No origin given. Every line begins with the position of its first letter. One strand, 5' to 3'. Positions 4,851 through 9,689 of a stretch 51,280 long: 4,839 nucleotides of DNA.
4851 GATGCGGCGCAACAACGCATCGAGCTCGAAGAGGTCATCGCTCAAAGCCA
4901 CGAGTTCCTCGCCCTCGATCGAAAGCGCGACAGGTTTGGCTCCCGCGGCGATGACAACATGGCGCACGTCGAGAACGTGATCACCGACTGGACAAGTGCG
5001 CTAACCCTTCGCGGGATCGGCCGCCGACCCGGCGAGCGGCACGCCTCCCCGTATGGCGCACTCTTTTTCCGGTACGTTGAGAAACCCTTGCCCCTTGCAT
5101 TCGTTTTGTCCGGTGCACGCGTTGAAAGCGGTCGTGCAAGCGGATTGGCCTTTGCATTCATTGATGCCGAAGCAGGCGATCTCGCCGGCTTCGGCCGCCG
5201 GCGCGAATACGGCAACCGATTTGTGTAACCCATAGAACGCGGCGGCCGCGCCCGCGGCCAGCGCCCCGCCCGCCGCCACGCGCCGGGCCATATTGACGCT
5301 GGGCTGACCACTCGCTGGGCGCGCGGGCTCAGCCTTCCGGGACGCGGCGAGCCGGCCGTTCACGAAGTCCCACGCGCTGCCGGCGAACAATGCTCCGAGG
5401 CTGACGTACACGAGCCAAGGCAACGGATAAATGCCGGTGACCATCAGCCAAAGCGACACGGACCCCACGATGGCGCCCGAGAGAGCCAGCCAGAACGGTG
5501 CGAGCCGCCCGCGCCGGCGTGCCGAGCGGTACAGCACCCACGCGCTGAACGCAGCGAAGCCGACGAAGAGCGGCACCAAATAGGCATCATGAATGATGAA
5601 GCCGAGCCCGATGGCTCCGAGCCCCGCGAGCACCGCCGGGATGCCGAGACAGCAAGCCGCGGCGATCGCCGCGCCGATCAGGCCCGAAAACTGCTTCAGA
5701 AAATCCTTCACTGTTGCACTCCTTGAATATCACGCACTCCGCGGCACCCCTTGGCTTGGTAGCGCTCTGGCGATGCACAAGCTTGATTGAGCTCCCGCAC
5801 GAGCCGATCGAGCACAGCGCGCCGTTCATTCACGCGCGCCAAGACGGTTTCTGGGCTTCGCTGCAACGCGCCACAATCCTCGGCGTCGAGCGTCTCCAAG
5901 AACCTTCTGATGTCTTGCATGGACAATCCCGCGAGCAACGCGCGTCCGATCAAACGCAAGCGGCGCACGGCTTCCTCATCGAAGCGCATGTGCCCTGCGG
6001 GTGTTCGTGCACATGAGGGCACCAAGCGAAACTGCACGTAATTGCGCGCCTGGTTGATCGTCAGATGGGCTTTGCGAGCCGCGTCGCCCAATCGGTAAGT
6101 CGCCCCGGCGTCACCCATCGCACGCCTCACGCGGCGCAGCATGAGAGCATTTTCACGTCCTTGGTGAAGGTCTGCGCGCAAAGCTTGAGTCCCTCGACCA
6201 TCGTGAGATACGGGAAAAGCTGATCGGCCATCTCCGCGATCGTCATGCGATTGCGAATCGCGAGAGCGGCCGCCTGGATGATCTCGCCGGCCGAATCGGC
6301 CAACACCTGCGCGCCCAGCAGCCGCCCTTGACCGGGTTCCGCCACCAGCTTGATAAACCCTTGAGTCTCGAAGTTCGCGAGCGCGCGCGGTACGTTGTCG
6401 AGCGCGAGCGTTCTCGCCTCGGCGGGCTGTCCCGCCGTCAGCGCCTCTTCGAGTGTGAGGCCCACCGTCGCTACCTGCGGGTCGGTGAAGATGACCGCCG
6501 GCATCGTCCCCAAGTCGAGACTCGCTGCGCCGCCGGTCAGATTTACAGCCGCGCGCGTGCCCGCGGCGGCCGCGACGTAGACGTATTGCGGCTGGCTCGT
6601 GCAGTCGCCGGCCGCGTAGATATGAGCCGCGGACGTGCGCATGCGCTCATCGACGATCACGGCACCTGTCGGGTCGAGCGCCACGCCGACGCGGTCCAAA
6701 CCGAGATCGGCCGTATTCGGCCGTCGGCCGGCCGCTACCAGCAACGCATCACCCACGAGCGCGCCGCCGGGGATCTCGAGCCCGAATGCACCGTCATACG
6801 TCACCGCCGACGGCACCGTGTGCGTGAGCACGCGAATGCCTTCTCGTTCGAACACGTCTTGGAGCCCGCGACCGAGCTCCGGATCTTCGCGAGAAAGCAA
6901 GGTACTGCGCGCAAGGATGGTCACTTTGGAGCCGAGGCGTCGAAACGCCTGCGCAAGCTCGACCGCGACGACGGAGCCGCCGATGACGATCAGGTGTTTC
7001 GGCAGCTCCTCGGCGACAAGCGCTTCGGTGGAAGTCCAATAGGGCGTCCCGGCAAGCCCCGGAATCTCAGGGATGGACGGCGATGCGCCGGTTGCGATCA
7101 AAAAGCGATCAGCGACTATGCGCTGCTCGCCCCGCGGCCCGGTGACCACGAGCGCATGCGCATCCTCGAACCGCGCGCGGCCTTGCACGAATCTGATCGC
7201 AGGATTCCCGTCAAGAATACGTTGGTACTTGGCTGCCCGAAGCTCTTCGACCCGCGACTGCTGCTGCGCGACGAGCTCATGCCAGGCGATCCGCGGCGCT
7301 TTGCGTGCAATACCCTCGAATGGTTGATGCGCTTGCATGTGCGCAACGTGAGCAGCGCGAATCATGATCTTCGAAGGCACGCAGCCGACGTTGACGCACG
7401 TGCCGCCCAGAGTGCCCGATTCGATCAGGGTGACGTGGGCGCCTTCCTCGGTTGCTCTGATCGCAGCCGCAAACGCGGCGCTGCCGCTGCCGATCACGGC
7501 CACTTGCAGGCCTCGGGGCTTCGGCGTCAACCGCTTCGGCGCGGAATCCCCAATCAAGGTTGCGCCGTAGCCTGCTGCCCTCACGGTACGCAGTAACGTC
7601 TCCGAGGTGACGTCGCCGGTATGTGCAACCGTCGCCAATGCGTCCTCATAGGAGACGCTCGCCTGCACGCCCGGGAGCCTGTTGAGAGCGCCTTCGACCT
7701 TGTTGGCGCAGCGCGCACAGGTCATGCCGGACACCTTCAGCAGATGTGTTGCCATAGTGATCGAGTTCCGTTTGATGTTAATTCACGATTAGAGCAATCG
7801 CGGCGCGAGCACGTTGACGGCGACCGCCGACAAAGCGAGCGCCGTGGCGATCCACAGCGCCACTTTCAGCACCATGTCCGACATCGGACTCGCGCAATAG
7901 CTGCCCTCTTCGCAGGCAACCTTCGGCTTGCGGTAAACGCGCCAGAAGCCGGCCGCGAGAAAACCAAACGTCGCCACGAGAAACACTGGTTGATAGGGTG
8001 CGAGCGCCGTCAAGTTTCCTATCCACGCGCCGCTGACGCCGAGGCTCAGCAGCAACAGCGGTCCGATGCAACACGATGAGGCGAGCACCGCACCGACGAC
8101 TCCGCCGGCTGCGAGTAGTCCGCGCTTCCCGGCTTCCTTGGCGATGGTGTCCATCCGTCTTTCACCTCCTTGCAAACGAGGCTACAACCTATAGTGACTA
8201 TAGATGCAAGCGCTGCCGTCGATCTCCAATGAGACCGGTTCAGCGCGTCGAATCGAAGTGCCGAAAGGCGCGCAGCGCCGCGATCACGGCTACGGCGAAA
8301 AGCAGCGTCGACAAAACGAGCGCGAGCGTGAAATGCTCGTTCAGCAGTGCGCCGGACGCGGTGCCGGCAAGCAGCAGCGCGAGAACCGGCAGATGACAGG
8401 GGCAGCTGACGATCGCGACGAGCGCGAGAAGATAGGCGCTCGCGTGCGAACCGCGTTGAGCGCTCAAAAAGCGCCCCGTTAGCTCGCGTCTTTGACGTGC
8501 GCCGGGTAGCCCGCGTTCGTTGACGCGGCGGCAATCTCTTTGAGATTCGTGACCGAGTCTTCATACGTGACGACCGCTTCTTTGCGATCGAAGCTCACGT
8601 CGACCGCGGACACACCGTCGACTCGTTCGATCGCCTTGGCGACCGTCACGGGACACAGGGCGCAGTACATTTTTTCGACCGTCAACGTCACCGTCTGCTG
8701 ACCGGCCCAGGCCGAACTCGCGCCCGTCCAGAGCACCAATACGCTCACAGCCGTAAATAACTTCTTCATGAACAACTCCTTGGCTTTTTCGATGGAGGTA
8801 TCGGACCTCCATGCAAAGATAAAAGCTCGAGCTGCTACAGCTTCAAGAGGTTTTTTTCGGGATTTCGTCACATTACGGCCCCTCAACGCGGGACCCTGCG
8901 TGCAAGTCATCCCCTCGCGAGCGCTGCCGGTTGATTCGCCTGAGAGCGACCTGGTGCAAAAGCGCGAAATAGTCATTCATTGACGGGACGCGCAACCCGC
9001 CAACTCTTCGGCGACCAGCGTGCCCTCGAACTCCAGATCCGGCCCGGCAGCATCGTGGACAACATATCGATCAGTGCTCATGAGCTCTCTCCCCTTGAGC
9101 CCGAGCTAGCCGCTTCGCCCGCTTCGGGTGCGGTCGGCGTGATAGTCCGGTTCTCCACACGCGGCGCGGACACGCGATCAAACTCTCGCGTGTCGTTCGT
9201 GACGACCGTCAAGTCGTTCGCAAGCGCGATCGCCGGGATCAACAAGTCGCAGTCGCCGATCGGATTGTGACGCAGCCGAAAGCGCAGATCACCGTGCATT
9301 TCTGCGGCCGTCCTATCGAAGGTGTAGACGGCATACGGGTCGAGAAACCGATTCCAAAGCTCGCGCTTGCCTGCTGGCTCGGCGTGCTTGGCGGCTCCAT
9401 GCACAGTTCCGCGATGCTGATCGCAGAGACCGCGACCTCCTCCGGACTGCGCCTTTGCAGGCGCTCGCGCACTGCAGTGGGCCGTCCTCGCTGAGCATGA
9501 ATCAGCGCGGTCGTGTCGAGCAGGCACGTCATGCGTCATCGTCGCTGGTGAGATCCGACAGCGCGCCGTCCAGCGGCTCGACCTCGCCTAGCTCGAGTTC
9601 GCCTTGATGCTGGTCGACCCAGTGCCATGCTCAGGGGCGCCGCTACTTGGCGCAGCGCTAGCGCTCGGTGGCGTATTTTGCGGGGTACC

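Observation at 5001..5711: RiPP precursor fused in frame to a MerC-like mercury transporter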

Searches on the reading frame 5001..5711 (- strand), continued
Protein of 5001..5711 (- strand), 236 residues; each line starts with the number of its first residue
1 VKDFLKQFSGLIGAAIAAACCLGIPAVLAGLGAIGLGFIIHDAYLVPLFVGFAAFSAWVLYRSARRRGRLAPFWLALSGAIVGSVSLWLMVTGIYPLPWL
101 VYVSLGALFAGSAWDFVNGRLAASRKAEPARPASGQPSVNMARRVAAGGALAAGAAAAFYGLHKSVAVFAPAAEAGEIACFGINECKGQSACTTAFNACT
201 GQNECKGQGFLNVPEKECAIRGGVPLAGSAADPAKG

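Call 44: list_cluster_members(proteins=[L023:6775-7503:+, P0030, P0101])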
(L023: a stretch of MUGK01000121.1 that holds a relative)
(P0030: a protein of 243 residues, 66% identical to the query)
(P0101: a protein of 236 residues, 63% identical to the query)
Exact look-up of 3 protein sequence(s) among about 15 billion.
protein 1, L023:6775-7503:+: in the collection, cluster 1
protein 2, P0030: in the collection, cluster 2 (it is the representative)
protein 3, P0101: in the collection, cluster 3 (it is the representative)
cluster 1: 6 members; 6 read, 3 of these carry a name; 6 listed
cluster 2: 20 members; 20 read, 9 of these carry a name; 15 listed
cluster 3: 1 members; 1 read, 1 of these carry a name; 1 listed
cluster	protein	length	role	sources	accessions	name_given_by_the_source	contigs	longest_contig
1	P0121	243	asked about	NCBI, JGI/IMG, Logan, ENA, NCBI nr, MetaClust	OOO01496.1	MAG: hypothetical protein USCGTAYLOR_02290 [Chromatiales bacterium USCg_Taylor] | \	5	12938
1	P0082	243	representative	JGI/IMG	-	-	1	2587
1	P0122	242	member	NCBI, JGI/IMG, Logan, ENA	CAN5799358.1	hypothetical protein BH20PSE1_BH20PSE1_10020 [soil metagenome]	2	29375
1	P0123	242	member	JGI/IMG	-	mercuric ion transport protein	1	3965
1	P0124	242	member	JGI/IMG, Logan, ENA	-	-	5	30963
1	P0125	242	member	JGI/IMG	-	-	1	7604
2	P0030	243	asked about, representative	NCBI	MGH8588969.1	MAG: BufA2 family periplasmic bufferin-type metallophore [Gammaproteobacteria bacterium]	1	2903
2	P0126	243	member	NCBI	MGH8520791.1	MAG: BufA2 family periplasmic bufferin-type metallophore [Gammaproteobacteria bacterium]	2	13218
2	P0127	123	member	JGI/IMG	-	hypothetical protein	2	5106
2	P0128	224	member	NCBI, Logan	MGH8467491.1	MAG: MerC family mercury resistance protein [Gammaproteobacteria bacterium]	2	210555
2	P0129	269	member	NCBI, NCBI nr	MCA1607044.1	MAG: MerC domain-containing protein [Acidobacteria bacterium] | MerC domain-containing protein [Acidobacteriota bacterium]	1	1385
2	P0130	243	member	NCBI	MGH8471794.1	MAG: BufA2 family periplasmic bufferin-type metallophore [Gammaproteobacteria bacterium]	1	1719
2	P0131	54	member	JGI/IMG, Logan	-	mercuric ion transport protein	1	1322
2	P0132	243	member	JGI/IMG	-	mercuric ion transport protein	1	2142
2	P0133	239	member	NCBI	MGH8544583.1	MAG: BufA2 family periplasmic bufferin-type metallophore [Gammaproteobacteria bacterium]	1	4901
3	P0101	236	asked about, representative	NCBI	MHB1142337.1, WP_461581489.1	MAG: BufA2 family periplasmic bufferin-type metallophore [Sulfuricaulis sp.]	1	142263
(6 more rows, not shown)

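Call 50: search_dna_similar(query=window:5001-5711:-, collection=plasmids, mode=protein, max_rows=15, max_evalue=1e-8)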
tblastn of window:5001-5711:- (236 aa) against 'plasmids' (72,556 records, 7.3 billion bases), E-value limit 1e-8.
Records with a match: 1; places in all: 1; records where one place covers at least 80% of the query: 0.
Best place of each record, by identity: <60% 1.
By first word of the organism name: Novosphingobium 1.
By predicted mobility (MOB-suite, as given by PLSDB): non-mobilizable 1.
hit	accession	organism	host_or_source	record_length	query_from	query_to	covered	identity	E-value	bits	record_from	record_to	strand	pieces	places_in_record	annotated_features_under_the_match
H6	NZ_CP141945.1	Novosphingobium sp. RL4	Rheum palmatum L.,Single ...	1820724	166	223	25%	52.5%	4e-10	66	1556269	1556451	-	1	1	none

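Call 51: search_protein_families(library=pfam, proteins=[P0050], max_evalue=1)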
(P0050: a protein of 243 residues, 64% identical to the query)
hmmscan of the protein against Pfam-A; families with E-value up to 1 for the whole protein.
P0050 (243 aa): 3 families
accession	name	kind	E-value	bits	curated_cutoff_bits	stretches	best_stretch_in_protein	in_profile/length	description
PF03203.19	MerC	-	2.3e-06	28.6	27.6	1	10-116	4-107/108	MerC mercury resistance protein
PF24646.2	DUF7640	-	1.5e-05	25.7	28.1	1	175-212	49-87/121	Domain of unknown function (DUF7640)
PF11780.13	DUF3318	-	0.28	11.5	25.9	1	23-67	76-122/141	Protein of unknown function (DUF3318)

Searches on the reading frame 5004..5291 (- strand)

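Call 51: search_protein_families(library=pfam, proteins=[window:5004-5291:-], max_evalue=1)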
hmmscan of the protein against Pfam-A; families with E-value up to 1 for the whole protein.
seq(96 aa): 1 family
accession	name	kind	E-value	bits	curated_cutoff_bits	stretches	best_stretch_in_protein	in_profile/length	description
PF24646.2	DUF7640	-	0.0067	17.1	28.1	1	35-68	31-61/121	Domain of unknown function (DUF7640)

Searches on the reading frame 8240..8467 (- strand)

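Call 51: search_protein_families(library=pfam, proteins=[window:8240-8467:-], max_evalue=1)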
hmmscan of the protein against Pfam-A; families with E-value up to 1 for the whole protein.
window:8240-8467:- (75 aa): 7 families
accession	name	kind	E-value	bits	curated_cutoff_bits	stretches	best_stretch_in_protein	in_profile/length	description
PF05052.17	MerE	-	2e-16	60.1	22.8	1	9-68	15-74/75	MerE protein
PF24412.1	DUF7546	-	1.8e-05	24.9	27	1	10-62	155-210/219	Family of unknown function (DUF7546)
PF03203.19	MerC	-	0.0047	17.9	27.6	1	11-70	4-60/108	MerC mercury resistance protein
PF11076.13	YbhQ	-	0.024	15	27.4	1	23-71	19-62/132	Putative inner membrane protein YbhQ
PF07332.16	Phage_holin_3_6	-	0.057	13.9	28.4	1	9-72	34-95/116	Putative Actinobacterial Holin-X, holin superfamily III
PF19857.4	DUF6332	-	0.074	14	25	1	9-70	19-74/85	Family of unknown function (DUF6332)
PF02656.20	DUF202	-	0.44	11.5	23.4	1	30-72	19-63/68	Domain of unknown function (DUF202)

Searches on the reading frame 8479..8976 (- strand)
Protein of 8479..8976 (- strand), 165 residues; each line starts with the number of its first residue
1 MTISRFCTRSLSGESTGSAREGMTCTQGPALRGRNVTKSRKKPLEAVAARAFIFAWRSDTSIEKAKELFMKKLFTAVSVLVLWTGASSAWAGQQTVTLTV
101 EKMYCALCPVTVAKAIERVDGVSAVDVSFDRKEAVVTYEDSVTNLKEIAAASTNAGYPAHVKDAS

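Call 51: search_protein_families(library=pfam, proteins=[window:8479-8976:-], max_evalue=1)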
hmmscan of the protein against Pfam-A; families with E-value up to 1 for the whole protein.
window:8479-8976:- (165 aa): 3 families
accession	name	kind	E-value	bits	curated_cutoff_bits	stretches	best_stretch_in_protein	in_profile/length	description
PF00403.32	HMA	-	6e-13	49.4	24.8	1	97-157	1-61/62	Heavy-metal-associated domain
PF19803.4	DUF6286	-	0.0011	19.8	35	1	111-153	43-85/108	Family of unknown function (DUF6286)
PF21768.3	AF_1763-like_C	-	0.12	13.1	27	1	21-101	14-92/120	AF_1763-like, C-terminal domain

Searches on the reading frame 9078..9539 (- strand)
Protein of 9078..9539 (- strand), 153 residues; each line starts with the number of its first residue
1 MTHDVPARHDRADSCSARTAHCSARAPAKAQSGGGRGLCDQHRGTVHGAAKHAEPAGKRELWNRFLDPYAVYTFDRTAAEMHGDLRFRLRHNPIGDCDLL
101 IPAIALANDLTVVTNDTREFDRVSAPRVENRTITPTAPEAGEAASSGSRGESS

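Call 51: search_protein_families(library=pfam, proteins=[window:9078-9539:-], max_evalue=1)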
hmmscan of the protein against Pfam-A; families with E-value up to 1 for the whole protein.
window:9078-9539:- (153 aa): 2 families
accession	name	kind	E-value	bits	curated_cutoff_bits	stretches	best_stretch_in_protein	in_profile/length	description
PF01850.27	PIN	-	0.00029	21.9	23.6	1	47-124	43-118/120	PIN domain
PF17250.7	NDUFB11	-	0.08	14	27.9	1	58-86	40-68/86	NADH-ubiquinone oxidoreductase 11 kDa subunit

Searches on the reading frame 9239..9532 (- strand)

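Call 51: search_protein_families(library=pfam, proteins=[window:9239-9532:-], max_evalue=1)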
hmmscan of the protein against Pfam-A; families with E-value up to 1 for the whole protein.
window:9239-9532:- (97 aa): 1 family
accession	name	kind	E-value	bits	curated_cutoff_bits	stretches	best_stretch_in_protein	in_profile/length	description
PF01850.27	PIN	-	0.00021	22.3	23.6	1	4-44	2-42/120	PIN domain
